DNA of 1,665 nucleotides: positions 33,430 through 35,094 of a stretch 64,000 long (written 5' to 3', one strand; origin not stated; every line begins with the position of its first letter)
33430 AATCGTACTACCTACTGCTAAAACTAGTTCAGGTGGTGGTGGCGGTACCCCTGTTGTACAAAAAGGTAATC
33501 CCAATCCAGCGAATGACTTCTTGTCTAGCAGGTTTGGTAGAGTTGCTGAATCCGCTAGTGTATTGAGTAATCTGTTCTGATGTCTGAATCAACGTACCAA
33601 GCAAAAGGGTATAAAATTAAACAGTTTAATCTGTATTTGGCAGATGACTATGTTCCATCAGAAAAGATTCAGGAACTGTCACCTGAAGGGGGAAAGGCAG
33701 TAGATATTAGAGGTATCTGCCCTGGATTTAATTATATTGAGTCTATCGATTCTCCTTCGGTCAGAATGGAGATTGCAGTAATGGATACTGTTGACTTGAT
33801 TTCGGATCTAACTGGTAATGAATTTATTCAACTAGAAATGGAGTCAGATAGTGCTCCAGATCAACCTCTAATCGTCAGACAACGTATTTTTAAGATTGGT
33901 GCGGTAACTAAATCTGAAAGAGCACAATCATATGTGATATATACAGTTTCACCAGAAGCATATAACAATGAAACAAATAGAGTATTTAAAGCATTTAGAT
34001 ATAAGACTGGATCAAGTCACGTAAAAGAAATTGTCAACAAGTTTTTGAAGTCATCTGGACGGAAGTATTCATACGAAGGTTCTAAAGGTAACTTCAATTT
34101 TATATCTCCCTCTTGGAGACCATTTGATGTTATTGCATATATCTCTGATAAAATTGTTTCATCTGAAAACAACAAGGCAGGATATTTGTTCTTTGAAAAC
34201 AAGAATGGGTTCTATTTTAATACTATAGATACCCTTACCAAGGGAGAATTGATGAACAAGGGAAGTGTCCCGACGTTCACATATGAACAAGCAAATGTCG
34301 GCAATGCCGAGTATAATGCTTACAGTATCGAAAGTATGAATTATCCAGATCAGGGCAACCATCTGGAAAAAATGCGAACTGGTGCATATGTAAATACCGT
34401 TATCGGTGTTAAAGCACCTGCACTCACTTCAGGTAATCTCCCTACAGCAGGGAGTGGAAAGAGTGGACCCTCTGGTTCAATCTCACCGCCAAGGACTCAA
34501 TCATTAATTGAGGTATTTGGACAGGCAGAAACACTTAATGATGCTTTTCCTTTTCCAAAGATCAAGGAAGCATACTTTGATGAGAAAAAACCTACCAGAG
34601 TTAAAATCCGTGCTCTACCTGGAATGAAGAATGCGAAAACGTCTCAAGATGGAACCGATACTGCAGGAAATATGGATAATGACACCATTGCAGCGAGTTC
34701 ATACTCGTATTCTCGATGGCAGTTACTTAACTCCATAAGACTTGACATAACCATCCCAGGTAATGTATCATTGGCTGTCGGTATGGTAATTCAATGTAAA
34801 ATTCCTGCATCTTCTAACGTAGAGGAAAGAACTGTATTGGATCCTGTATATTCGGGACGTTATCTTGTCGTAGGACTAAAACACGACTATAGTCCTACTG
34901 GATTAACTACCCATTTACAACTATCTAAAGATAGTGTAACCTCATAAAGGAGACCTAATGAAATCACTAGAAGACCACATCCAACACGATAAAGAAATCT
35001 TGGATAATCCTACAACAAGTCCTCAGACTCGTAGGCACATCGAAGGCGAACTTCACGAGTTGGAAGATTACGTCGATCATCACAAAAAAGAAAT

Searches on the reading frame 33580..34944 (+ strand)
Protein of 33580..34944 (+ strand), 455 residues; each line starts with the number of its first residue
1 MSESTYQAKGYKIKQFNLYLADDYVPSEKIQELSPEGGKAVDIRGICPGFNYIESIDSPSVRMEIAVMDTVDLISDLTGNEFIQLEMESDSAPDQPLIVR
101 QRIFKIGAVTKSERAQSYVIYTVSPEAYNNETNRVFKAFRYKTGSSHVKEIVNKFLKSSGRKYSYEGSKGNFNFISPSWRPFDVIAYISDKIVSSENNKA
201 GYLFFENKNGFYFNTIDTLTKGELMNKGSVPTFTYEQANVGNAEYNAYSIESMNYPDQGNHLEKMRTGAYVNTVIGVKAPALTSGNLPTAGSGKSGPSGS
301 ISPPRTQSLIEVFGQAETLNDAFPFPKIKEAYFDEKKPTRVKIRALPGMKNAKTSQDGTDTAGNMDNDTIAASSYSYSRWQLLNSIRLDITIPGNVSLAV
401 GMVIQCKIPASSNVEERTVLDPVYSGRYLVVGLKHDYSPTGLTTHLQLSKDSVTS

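Call 3: search_protein_families(library=pfam, proteins=[window:33580-34944:+], max_evalue=0.01)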
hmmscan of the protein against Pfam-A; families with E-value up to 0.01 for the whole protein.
window:33580-34944:+ (455 aa): 0 families

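Call 4: search_protein_families(library=phrogs, proteins=[window:33580-34944:+], max_evalue=0.001)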
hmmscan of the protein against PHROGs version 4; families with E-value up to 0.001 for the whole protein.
window:33580-34944:+ (455 aa): 2 families
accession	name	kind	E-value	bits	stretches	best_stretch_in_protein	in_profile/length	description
phrog_350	-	tail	6e-93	313.2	1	36-454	24-429/436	tail protein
phrog_24827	-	tail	4.1e-35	122.4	1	199-454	20-281/282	tail protein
